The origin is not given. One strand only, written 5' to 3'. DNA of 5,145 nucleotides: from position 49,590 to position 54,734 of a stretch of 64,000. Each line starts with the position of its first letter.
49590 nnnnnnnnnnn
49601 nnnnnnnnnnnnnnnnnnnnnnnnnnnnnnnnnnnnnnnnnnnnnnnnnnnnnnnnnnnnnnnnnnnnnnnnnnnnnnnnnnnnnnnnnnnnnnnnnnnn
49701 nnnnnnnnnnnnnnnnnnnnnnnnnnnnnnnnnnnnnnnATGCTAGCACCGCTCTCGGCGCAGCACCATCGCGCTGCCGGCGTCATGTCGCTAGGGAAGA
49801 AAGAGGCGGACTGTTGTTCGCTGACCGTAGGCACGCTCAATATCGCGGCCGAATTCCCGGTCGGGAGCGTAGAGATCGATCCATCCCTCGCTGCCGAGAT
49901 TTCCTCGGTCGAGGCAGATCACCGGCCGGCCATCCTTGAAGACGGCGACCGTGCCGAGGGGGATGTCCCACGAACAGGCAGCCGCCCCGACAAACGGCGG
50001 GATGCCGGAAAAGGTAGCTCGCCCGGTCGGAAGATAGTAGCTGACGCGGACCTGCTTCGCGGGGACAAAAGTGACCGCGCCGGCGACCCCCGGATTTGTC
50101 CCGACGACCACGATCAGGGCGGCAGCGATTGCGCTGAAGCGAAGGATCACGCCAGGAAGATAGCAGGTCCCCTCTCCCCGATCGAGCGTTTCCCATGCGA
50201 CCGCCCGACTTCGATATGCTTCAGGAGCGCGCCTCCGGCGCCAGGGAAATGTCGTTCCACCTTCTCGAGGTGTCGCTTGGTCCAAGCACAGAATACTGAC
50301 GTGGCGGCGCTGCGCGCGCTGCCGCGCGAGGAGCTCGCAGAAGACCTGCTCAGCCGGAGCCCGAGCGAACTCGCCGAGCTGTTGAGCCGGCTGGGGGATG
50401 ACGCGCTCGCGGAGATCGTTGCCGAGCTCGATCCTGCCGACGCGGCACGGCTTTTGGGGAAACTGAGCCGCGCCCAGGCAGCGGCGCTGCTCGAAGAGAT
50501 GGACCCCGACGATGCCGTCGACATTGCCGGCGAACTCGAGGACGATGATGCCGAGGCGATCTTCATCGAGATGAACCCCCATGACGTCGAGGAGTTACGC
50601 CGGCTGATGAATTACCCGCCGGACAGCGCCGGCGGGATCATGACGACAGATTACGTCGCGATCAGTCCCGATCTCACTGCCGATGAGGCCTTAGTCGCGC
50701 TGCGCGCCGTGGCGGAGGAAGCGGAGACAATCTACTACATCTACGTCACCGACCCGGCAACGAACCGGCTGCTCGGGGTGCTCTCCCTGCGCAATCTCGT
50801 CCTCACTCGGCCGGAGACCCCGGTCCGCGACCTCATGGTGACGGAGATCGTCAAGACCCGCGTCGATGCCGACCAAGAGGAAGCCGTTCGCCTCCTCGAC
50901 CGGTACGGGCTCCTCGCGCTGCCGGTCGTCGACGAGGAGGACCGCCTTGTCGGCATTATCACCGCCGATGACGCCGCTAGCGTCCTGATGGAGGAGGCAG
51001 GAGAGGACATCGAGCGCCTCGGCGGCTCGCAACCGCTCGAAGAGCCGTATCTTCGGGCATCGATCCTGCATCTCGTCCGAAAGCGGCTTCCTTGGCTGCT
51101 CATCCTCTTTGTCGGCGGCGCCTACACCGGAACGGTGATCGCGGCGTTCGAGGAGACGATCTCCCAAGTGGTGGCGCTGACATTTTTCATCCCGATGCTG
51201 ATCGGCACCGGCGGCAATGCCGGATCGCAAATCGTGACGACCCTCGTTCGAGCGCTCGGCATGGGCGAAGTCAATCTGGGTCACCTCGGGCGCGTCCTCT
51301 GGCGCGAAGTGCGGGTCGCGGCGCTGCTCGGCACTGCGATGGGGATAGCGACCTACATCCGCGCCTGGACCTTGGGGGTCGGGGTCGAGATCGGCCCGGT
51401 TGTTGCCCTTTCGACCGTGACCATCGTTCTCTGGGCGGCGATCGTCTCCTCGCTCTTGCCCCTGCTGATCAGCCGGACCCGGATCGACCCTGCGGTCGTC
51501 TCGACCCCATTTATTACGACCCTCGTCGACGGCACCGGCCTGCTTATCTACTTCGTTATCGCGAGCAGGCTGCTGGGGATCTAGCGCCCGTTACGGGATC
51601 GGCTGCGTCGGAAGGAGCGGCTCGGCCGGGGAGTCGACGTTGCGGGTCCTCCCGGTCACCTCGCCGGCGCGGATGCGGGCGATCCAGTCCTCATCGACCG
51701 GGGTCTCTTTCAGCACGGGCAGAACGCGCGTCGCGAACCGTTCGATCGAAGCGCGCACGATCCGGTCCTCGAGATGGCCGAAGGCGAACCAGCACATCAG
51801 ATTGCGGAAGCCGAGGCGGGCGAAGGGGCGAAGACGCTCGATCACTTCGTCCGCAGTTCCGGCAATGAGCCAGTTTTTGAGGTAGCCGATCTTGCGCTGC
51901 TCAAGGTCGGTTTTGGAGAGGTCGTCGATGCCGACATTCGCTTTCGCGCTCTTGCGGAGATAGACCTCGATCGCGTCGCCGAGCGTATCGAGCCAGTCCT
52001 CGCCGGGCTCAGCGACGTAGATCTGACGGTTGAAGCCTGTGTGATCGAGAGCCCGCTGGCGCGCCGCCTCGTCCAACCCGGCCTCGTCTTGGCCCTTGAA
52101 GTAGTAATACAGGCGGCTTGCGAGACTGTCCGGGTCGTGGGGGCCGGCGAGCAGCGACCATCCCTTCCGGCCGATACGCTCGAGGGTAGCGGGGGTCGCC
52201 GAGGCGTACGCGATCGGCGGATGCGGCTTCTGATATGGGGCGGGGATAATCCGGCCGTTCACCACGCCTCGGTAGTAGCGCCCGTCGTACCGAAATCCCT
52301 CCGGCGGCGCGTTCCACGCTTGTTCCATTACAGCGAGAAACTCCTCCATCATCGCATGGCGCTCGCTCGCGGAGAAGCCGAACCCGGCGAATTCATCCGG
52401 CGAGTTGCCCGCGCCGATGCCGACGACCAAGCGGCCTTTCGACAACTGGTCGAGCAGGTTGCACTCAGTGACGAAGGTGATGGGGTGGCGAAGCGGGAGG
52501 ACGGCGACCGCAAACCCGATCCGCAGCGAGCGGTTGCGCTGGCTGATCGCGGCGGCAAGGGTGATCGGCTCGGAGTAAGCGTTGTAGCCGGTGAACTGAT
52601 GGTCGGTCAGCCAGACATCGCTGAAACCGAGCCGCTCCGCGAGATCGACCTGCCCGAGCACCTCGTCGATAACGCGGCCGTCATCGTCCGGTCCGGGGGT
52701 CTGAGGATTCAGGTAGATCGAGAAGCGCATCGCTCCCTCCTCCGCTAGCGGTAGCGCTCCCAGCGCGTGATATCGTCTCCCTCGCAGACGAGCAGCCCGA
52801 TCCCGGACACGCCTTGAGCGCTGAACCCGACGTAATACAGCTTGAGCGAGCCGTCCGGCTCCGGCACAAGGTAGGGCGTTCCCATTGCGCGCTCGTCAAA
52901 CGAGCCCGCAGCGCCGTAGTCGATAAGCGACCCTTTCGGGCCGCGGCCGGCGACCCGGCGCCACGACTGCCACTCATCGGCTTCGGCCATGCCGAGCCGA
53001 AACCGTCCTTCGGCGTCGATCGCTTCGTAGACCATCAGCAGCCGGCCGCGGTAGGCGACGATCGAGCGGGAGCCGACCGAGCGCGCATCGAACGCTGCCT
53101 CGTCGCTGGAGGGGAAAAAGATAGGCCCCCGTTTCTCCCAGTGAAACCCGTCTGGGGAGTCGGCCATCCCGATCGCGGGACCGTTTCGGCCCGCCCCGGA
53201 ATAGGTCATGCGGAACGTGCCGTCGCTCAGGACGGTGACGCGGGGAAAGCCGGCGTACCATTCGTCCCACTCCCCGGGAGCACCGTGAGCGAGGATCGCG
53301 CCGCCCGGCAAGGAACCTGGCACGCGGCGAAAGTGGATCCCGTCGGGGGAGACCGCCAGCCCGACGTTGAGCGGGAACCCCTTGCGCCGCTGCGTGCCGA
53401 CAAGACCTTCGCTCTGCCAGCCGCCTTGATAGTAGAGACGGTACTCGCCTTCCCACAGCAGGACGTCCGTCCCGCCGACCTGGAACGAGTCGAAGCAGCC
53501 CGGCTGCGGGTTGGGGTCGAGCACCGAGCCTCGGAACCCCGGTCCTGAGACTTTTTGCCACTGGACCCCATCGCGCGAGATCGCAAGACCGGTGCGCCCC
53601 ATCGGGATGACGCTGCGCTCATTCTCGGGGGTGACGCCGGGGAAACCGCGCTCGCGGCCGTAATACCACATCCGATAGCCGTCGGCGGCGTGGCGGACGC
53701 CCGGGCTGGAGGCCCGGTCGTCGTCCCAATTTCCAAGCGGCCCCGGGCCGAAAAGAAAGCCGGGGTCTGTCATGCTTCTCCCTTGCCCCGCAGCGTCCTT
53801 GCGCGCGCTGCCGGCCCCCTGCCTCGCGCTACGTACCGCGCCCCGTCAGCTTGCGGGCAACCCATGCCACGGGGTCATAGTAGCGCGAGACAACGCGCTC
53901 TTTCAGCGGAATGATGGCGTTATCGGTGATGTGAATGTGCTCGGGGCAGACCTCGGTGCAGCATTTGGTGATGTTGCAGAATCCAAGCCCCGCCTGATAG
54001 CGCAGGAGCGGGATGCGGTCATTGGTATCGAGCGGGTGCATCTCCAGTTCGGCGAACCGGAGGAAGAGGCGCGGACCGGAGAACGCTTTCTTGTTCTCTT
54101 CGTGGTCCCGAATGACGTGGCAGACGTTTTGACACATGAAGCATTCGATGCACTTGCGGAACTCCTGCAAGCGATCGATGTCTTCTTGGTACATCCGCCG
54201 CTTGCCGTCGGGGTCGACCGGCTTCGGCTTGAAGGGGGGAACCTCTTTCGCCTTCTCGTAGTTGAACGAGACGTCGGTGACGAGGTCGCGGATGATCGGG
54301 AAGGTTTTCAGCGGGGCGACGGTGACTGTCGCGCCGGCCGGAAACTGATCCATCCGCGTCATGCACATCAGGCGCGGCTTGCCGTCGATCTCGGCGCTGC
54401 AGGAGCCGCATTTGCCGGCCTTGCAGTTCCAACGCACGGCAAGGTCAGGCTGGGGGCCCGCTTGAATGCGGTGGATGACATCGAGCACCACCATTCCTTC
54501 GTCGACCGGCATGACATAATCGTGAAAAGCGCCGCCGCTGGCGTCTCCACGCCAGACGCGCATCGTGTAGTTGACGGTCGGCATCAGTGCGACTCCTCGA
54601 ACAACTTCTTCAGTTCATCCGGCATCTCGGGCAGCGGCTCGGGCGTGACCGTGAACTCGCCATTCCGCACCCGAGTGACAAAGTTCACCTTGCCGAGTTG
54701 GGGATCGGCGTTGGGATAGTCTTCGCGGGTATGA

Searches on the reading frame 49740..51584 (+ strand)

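Call 34: search_protein_families(library=pfam, proteins=[window:49740-51584:+], max_evalue=0.00001)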
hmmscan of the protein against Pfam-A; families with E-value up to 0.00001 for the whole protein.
window:49740-51584:+ (614 aa): 3 families
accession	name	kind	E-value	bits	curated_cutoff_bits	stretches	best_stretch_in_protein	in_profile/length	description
PF01769.21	MgtE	-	5.7e-32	111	27.6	1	484-607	1-125/125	Divalent cation transporter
PF03448.22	MgtE_N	-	1.7e-18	67.5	25.9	1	197-295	4-102/102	MgtE intracellular N domain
PF00571.33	CBS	-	7.6e-18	65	24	1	362-417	1-56/57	CBS domain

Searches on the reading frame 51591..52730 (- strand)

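Call 34: search_protein_families(library=pfam, proteins=[window:51591-52730:-], max_evalue=0.00001)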
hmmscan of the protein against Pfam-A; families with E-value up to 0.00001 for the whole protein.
window:51591-52730:- (379 aa): 1 family
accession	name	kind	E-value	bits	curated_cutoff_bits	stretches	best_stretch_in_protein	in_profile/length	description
PF00296.26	Bac_luciferase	-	6.6e-51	174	27.9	1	1-309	1-313/314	Luciferase-like monooxygenase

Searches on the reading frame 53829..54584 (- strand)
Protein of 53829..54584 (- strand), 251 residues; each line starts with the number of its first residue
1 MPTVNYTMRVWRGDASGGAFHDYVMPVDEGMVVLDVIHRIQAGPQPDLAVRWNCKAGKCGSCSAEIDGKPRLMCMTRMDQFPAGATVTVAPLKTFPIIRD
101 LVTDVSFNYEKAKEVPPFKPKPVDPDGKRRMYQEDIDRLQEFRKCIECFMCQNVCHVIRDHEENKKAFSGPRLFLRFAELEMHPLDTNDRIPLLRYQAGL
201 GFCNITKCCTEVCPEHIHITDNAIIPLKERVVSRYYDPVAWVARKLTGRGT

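Call 35: search_protein_families(library=pfam, proteins=[window:53829-54584:-], max_evalue=0.00001)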
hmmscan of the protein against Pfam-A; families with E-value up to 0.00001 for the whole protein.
window:53829-54584:- (251 aa): 2 families
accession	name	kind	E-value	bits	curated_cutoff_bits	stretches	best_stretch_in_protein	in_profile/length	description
PF13085.11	Fer2_3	-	5.2e-24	84.7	27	1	8-106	2-103/107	2Fe-2S iron-sulfur cluster binding domain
PF13183.11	Fer4_8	-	4.7e-08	33.9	27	1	142-217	2-68/68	4Fe-4S dicluster domain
